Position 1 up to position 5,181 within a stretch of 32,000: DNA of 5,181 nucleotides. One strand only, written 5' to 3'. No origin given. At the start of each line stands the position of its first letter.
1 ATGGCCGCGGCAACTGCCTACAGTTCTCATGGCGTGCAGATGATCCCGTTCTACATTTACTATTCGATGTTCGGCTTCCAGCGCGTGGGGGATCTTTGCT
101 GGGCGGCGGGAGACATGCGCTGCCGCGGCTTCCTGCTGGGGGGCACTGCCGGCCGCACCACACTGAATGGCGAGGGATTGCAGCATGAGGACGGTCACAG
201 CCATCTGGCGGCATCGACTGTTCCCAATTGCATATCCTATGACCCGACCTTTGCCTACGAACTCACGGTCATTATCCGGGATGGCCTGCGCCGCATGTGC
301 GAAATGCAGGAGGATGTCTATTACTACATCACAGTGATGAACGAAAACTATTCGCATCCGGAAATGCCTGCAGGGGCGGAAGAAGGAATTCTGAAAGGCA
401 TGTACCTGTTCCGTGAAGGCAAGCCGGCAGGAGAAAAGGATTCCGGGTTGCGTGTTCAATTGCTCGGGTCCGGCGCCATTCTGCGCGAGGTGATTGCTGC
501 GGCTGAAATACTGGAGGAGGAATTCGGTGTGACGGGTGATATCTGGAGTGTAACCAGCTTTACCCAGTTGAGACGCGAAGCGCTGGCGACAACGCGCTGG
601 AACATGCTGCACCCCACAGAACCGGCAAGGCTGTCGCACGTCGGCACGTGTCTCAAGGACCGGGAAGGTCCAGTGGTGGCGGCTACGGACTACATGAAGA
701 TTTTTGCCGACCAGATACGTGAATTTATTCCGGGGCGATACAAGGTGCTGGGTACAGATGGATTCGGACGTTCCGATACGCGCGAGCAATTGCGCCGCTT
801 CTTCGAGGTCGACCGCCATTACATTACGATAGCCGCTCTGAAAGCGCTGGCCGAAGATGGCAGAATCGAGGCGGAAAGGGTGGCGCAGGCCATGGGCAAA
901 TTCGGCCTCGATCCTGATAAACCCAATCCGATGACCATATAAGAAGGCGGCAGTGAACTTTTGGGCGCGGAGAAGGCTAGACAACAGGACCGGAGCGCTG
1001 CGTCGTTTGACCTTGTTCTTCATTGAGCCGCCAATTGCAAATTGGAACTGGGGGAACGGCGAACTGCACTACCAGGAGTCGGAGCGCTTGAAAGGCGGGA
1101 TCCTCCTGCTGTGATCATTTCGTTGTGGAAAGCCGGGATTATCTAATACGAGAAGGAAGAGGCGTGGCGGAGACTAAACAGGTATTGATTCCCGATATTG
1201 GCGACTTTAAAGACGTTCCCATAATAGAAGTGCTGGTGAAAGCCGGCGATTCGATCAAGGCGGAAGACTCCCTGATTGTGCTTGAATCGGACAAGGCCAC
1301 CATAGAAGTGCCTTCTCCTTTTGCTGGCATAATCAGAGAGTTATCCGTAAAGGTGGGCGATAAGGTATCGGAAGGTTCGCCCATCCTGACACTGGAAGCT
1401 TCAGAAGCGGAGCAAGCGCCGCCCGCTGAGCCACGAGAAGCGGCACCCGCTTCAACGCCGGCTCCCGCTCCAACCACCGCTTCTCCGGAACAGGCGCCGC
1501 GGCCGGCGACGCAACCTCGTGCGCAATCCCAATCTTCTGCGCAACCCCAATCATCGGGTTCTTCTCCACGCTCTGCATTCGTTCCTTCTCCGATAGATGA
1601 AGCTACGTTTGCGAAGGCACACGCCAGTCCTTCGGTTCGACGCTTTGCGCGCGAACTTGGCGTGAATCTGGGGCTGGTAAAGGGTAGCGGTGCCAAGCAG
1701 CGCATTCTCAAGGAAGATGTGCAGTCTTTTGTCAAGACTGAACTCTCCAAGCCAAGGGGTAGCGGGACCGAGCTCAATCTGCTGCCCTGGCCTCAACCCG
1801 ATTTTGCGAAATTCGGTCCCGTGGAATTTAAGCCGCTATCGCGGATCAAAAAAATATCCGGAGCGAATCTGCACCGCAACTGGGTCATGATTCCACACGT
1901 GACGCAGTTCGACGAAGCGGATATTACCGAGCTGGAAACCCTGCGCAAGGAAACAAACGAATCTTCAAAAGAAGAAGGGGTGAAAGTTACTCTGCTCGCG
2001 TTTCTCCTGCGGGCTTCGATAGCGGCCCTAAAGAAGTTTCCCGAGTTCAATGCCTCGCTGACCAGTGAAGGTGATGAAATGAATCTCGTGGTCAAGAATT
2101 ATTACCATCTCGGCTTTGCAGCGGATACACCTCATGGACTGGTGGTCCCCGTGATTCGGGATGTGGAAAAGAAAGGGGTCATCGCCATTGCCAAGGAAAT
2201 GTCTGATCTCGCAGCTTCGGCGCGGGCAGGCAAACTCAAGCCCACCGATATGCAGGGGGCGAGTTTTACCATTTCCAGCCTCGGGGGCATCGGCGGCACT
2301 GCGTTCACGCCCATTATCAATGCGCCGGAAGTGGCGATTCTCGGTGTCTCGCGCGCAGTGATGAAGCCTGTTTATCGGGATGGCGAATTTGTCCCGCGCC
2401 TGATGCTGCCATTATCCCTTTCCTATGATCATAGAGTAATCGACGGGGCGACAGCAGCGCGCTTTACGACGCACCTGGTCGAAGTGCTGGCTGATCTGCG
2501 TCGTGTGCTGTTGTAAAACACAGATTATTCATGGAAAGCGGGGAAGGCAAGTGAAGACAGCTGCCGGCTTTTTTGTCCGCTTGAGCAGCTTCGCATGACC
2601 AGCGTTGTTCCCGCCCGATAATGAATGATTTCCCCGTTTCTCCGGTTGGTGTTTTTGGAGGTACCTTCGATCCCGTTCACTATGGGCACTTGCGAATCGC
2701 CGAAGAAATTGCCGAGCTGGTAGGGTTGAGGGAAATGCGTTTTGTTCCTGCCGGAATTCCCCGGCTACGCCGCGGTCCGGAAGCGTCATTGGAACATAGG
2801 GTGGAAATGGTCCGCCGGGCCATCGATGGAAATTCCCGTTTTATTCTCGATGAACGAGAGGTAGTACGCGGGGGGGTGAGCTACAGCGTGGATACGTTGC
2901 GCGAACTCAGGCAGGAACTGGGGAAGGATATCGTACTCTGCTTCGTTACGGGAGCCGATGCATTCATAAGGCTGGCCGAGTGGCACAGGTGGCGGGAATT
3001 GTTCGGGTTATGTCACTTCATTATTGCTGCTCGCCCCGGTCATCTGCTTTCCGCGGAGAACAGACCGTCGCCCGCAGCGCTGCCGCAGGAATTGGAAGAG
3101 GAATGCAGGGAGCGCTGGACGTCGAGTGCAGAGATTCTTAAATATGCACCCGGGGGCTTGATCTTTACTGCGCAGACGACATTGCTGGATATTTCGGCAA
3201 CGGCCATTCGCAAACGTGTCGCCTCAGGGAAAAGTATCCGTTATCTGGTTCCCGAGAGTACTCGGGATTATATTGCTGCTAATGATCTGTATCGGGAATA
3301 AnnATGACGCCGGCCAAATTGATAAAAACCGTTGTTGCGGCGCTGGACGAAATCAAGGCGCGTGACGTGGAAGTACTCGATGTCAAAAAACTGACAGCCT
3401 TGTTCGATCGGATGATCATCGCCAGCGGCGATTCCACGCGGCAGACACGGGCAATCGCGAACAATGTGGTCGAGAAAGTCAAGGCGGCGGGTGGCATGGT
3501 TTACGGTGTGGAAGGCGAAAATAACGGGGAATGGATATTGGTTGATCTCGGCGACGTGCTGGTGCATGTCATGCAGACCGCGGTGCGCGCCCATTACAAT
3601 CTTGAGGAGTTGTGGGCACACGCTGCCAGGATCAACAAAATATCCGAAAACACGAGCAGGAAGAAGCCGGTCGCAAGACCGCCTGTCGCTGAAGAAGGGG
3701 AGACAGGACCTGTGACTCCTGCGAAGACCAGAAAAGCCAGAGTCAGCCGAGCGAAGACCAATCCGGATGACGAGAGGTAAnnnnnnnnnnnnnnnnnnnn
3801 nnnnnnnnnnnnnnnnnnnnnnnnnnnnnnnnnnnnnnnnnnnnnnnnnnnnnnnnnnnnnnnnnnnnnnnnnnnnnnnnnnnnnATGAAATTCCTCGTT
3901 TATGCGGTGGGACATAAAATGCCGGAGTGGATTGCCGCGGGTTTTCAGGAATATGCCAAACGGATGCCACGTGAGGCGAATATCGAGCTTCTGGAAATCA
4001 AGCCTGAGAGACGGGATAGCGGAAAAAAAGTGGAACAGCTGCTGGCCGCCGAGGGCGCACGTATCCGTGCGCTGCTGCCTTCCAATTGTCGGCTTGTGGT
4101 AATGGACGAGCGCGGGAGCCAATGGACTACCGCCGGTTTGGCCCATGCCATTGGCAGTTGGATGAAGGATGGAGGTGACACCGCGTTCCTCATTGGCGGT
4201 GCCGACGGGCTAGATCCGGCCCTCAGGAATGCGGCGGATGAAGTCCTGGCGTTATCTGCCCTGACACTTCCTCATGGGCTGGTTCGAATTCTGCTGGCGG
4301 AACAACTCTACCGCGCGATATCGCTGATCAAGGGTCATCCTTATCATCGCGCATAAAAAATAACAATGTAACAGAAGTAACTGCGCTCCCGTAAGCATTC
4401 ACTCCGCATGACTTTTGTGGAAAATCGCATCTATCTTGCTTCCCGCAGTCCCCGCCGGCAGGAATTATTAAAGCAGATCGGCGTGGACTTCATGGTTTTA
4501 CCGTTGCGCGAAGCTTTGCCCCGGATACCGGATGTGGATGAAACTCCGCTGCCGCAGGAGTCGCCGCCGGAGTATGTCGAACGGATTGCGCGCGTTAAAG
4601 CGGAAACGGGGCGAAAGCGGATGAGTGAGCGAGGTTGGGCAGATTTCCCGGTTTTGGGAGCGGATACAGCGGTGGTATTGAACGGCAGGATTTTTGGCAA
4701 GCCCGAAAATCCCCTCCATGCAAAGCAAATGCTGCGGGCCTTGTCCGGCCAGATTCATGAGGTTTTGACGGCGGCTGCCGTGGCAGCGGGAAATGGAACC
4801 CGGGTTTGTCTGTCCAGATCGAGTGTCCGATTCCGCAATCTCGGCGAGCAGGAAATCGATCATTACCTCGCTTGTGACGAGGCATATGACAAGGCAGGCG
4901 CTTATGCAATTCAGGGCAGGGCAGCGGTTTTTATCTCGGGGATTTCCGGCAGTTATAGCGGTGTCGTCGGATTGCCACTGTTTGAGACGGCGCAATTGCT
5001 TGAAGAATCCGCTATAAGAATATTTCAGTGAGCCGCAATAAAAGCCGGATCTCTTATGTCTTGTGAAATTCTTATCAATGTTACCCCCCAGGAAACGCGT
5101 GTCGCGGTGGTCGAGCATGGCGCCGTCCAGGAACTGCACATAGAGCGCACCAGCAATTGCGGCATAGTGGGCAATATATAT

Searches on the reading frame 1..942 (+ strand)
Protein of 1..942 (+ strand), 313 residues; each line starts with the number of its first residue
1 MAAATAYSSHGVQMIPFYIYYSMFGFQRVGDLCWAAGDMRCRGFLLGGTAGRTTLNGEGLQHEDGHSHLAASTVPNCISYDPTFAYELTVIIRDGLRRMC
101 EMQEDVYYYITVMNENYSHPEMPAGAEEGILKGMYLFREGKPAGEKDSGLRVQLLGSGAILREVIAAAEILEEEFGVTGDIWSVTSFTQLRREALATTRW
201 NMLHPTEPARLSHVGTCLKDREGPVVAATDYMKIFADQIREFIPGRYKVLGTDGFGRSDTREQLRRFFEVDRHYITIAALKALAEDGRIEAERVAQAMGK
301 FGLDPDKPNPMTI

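Call 17: search_protein_families(library=ncbifam, proteins=[window:1-942:+], max_evalue=0.00001)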
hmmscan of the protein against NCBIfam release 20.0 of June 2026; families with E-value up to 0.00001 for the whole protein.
window:1-942:+ (313 aa): 2 families
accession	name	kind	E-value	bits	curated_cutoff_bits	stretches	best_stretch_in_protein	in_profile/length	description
TIGR00759.1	aceE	equivalog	5.5e-149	497.8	859.9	1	1-312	576-884/885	pyruvate dehydrogenase (acetyl-transferring), homodimeric type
TIGR03186.1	AKGDH_not_PDH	exception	7e-124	415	1408.3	1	1-302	577-877/889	alpha-ketoglutarate dehydrogenase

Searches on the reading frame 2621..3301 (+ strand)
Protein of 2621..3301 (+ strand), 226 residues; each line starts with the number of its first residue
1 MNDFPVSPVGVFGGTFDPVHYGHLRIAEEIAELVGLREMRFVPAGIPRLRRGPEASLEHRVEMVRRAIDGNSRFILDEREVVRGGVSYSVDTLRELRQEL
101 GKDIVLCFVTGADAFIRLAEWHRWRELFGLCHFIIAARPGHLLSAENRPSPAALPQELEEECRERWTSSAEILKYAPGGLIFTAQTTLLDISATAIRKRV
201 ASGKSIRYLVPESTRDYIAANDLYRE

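Call 17: search_protein_families(library=ncbifam, proteins=[window:2621-3301:+], max_evalue=0.00001)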
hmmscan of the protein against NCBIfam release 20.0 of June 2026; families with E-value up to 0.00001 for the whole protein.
window:2621-3301:+ (226 aa): 12 families
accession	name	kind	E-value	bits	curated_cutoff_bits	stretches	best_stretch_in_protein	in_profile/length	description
NF000839.0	PRK00071.1-1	equivalog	8.1e-72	241.7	187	1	10-225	9-216/219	nicotinate-nucleotide adenylyltransferase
NF000840.1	PRK00071.1-3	equivalog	2.3e-53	180.6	150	1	9-225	8-199/201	nicotinate-nucleotide adenylyltransferase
TIGR00482.1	TIGR00482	equivalog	2.5e-50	171.2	112.45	1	11-224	1-194/194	nicotinate (nicotinamide) nucleotide adenylyltransferase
NF005410.0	PRK06973.1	equivalog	5.2e-42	143.8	214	1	9-225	24-242/243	nicotinate-nucleotide adenylyltransferase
NF000841.0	PRK00071.1-4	equivalog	5.8e-39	133.9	197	2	8-142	8-142/194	nicotinate-nucleotide adenylyltransferase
NF005519.0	PRK07152.1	equivalog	6e-27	94.5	315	1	9-224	3-184/361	nicotinate-nucleotide adenylyltransferase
NF000843.0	PRK00071.2-2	equivalog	1.3e-23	83.6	240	1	6-202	11-199/212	nicotinate-nucleotide adenylyltransferase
NF000845.0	PRK00071.2-4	equivalog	8.3e-15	54.7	210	1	9-145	10-144/197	nicotinate-nucleotide adenylyltransferase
TIGR00125.1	cyt_tran_rel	domain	2.3e-12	46.9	27.7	1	9-71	1-63/65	adenylyltransferase/cytidyltransferase family protein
NF000846.0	PRK00071.2-5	equivalog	8.5e-11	41.7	329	1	9-202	21-206/210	nicotinate-nucleotide adenylyltransferase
NF000842.0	PRK00071.2-1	equivalog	2.7e-08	33.7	167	1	10-146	5-134/191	nicotinate-nucleotide adenylyltransferase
TIGR01510.1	coaD_prev_kdtB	equivalog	3.9e-06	27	103.3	0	10-69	2-57/155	pantetheine-phosphate adenylyltransferase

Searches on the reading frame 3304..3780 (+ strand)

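Call 17: search_protein_families(library=ncbifam, proteins=[window:3304-3780:+], max_evalue=0.00001)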
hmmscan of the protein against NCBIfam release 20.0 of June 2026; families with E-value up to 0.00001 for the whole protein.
window:3304-3780:+ (158 aa): 1 family
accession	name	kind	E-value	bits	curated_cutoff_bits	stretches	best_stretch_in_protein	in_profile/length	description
TIGR00090.1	rsfS_iojap_ybeB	equivalog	1.2e-35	121.6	56.9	1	7-104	2-99/99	ribosome silencing factor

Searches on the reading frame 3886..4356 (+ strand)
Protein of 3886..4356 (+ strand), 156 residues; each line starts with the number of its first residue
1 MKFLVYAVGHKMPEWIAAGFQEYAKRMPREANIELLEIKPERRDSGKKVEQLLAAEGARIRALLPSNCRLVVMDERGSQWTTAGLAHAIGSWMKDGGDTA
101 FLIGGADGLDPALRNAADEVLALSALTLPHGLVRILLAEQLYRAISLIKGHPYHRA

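Call 17: search_protein_families(library=ncbifam, proteins=[window:3886-4356:+], max_evalue=0.00001)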
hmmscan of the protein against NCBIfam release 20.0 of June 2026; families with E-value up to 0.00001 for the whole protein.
window:3886-4356:+ (156 aa): 9 families
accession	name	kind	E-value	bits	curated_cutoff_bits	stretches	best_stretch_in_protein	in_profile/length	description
NF000986.0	PRK00103.1-4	equivalog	1.1e-64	217.3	141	1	1-156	1-156/156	23S rRNA (pseudouridine(1915)-N(3))-methyltransferase RlmH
NF000984.0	PRK00103.1-1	equivalog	9.8e-48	162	242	1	1-155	1-155/156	23S rRNA (pseudouridine(1915)-N(3))-methyltransferase RlmH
TIGR00246.1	tRNA_RlmH_YbeA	equivalog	3.5e-44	150.5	149.7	1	4-155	4-154/155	23S rRNA (pseudouridine(1915)-N(3))-methyltransferase RlmH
NF000989.0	PRK00103.2-3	equivalog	6.4e-37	127.1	169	1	1-156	1-160/160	23S rRNA (pseudouridine(1915)-N(3))-methyltransferase RlmH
NF000991.0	PRK00103.2-5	equivalog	6.6e-35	120.3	216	1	1-156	1-160/160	23S rRNA (pseudouridine(1915)-N(3))-methyltransferase RlmH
NF000988.0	PRK00103.2-2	equivalog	4.7e-32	111.2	199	1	2-155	2-155/156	23S rRNA (pseudouridine(1915)-N(3))-methyltransferase RlmH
NF000985.0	PRK00103.1-3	equivalog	1.6e-29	102.8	172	1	1-155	1-159/159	23S rRNA (pseudouridine(1915)-N(3))-methyltransferase RlmH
NF000990.0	PRK00103.2-4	equivalog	9e-23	81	207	1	1-155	1-156/157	23S rRNA (pseudouridine(1915)-N(3))-methyltransferase RlmH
NF000987.0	PRK00103.2-1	equivalog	1.6e-15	57.8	210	1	1-155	1-151/151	23S rRNA (pseudouridine(1915)-N(3))-methyltransferase RlmH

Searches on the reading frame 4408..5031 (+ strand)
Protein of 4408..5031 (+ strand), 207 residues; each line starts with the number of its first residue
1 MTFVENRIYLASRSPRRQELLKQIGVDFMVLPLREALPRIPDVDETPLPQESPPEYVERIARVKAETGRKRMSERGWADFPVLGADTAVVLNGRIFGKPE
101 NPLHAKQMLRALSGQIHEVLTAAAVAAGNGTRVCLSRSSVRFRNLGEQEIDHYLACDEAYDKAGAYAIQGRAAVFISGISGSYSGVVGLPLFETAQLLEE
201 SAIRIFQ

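Call 5: search_protein_families(library=ncbifam, proteins=[window:4408-5031:+], max_evalue=0.01)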
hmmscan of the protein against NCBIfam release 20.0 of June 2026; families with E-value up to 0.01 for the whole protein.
window:4408-5031:+ (207 aa): 14 families
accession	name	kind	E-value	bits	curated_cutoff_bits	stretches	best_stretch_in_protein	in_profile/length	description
NF003403.0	PRK04694.1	equivalog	9.7e-53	178.8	300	1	8-199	2-185/190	Maf-like protein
TIGR00172.1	maf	subfamily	3.9e-49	166.7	117.15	1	7-198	4-184/185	Maf family nucleotide pyrophosphatase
NF010948.0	PRK14368.1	equivalog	1.5e-48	164.7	291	1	5-199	4-187/193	Maf-like protein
NF010942.0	PRK14362.1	equivalog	8.2e-43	146.1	290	1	6-201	12-198/210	Maf-like protein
NF002401.0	PRK01441.1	equivalog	9.3e-43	146.2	317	1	5-205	4-199/207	Maf-like protein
NF010944.0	PRK14364.1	equivalog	8.8e-41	139.4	311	1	10-199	1-177/181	Maf-like protein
NF010943.0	PRK14363.1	equivalog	2.1e-39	135.2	273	1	7-198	2-180/204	Maf-like protein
NF000867.0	PRK00078.1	equivalog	2.6e-39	134.9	249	1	7-204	2-191/192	Maf-like protein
NF010947.0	PRK14367.1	equivalog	1.5e-38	132.1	315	1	6-201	2-191/202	Maf-like protein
NF010946.0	PRK14366.1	equivalog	4.8e-38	130.6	284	1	7-199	6-187/195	Maf-like protein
NF010945.0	PRK14365.1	equivalog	1.7e-35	122.4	273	1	7-207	3-193/197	Maf-like protein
NF010941.0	PRK14361.1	equivalog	7e-31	107.3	272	1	5-206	5-192/194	Maf-like protein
NF003141.0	PRK04056.1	equivalog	1.9e-24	86.3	161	1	8-191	2-173/181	septum formation inhibitor Maf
NF002690.0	PRK02478.1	equivalog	2.2e-21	76.3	269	1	6-197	3-190/199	Maf-like protein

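Call 6: search_protein_families(library=pfam, proteins=[window:4408-5031:+], max_evalue=0.01)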
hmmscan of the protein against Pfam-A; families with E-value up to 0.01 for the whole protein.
window:4408-5031:+ (207 aa): 1 family
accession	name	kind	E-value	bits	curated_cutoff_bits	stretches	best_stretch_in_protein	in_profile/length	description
PF02545.19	Maf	-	8.3e-56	189.1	27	1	7-200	1-186/187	Maf-like protein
